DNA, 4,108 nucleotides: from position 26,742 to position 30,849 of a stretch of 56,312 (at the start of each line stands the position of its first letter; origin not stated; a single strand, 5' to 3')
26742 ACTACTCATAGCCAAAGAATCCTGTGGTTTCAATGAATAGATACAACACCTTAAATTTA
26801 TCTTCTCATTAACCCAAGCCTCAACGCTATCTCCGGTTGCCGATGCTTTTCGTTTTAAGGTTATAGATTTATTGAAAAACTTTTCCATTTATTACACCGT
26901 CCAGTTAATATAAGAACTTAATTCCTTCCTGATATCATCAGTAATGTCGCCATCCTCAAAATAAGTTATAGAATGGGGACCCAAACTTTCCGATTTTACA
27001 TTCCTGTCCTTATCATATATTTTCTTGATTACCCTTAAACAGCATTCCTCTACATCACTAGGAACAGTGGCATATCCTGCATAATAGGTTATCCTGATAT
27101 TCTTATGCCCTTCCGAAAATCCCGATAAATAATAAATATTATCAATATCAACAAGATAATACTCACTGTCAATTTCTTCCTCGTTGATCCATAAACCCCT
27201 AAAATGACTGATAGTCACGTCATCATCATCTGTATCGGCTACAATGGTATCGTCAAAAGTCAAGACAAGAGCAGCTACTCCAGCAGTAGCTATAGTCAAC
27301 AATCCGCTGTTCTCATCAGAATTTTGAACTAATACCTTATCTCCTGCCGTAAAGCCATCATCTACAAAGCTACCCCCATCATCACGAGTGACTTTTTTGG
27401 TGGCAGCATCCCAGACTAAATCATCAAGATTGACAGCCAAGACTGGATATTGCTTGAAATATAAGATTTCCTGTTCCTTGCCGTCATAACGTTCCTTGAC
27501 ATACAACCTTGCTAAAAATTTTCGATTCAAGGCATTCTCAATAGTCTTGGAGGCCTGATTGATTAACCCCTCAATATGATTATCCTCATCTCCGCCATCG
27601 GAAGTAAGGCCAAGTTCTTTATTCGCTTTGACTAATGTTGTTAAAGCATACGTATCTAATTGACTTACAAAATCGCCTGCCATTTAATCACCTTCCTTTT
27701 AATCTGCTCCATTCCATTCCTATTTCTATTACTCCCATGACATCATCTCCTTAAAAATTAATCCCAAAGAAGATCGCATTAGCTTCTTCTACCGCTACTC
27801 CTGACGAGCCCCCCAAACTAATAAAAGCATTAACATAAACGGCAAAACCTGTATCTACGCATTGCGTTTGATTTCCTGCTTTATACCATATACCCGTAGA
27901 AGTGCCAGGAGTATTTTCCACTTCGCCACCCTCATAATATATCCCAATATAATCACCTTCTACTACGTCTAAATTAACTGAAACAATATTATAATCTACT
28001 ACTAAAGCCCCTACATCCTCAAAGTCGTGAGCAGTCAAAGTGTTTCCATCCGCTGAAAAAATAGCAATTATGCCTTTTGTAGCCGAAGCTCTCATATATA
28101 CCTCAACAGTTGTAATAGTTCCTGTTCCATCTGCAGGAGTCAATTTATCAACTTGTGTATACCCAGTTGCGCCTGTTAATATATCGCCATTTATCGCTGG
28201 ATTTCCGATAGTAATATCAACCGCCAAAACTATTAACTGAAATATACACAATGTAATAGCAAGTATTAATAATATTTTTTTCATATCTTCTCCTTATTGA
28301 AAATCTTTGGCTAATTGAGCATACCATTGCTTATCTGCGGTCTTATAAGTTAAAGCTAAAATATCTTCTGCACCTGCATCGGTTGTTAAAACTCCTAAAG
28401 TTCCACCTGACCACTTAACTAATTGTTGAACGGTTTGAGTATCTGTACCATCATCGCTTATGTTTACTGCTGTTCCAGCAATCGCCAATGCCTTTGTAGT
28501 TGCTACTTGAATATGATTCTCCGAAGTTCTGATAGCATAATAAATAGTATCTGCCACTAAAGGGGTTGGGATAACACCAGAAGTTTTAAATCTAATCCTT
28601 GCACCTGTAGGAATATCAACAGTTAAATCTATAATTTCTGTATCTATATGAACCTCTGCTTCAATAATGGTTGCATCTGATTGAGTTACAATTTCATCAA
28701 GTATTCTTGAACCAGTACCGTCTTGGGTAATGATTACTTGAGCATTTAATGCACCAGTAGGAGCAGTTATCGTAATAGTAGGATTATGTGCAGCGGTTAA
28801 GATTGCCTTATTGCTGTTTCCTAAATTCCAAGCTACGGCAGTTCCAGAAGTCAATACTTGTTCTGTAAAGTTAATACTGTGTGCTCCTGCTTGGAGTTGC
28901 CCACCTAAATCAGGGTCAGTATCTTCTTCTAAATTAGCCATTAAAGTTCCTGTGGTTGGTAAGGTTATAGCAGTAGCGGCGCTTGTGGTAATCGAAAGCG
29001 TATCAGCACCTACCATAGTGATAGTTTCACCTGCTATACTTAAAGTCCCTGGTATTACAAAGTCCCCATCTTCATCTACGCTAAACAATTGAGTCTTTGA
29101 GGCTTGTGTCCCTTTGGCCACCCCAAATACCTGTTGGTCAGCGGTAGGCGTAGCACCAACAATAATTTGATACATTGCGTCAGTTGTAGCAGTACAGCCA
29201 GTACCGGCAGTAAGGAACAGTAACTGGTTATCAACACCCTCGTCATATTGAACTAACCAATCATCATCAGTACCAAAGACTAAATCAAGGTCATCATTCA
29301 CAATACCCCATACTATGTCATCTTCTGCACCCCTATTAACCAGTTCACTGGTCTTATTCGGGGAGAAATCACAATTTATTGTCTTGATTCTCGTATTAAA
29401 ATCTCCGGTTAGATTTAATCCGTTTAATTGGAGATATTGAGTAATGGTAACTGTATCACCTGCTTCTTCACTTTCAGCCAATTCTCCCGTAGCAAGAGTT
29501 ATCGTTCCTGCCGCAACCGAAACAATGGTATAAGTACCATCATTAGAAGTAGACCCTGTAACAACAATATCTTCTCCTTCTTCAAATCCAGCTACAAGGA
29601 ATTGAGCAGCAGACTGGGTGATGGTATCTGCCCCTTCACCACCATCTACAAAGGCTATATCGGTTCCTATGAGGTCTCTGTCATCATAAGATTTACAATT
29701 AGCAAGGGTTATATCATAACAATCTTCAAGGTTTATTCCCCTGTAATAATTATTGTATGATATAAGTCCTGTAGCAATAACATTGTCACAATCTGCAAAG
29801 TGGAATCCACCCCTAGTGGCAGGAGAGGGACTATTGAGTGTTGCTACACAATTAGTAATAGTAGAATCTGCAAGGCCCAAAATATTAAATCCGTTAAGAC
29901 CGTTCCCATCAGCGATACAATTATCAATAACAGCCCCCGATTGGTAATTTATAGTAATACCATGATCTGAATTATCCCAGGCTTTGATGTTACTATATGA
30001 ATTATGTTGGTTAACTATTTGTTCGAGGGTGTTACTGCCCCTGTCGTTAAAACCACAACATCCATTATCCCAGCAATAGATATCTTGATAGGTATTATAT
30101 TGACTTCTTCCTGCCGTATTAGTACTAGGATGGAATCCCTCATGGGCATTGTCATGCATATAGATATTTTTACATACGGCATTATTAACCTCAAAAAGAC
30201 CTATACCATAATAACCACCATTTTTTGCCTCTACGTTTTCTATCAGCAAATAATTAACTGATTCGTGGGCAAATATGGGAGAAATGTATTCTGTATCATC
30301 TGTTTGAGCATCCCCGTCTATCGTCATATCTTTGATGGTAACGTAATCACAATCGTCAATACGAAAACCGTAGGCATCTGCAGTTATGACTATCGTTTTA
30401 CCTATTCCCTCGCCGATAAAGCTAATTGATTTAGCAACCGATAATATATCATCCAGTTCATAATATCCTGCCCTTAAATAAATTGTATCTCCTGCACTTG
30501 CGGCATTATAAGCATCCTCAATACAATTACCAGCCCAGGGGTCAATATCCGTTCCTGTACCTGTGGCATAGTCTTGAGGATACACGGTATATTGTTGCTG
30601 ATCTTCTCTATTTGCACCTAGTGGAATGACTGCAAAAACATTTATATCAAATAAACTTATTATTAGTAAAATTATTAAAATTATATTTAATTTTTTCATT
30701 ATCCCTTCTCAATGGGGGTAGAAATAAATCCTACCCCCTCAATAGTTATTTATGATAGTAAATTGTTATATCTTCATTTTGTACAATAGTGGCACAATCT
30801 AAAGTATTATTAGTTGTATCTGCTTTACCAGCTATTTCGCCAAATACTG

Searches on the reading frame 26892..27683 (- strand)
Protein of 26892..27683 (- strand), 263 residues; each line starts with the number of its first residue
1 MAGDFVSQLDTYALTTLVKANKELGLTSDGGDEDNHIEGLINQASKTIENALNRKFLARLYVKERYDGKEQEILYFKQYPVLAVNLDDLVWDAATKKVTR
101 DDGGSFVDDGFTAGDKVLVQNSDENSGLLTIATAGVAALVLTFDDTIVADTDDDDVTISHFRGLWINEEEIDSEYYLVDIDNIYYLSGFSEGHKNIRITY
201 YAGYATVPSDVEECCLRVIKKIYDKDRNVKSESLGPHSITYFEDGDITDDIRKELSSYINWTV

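Call 68: search_protein_families(library=pfam, proteins=[window:26892-27683:-], max_evalue=0.01)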
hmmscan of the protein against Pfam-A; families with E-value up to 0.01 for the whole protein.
window:26892-27683:- (263 aa): 1 family
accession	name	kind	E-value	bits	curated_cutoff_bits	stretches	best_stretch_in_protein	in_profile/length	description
PF05135.19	Phage_connect_1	-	2.3e-06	28.3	21.2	1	16-65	3-42/101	Phage gp6-like head-tail connector protein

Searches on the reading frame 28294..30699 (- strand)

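Call 20: search_protein_families(library=phrogs, proteins=[window:28294-30699:-], max_evalue=0.001)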
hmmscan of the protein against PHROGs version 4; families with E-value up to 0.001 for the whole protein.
window:28294-30699:- (801 aa): 1 family
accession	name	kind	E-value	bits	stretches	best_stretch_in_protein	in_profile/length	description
phrog_1236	-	head and packaging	0.00044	21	0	366-422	56-112/177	head protein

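Call 68: search_protein_families(library=pfam, proteins=[window:28294-30699:-], max_evalue=0.01)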
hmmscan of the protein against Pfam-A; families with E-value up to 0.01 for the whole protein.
window:28294-30699:- (801 aa): 2 families
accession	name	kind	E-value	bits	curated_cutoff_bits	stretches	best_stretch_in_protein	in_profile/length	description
PF13229.12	Beta_helix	-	2.6e-13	50.3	25.9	1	231-341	8-114/158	Right handed beta helix region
PF05048.19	NosD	-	0.00011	22.2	23.6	0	229-340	45-149/212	Periplasmic copper-binding protein (NosD)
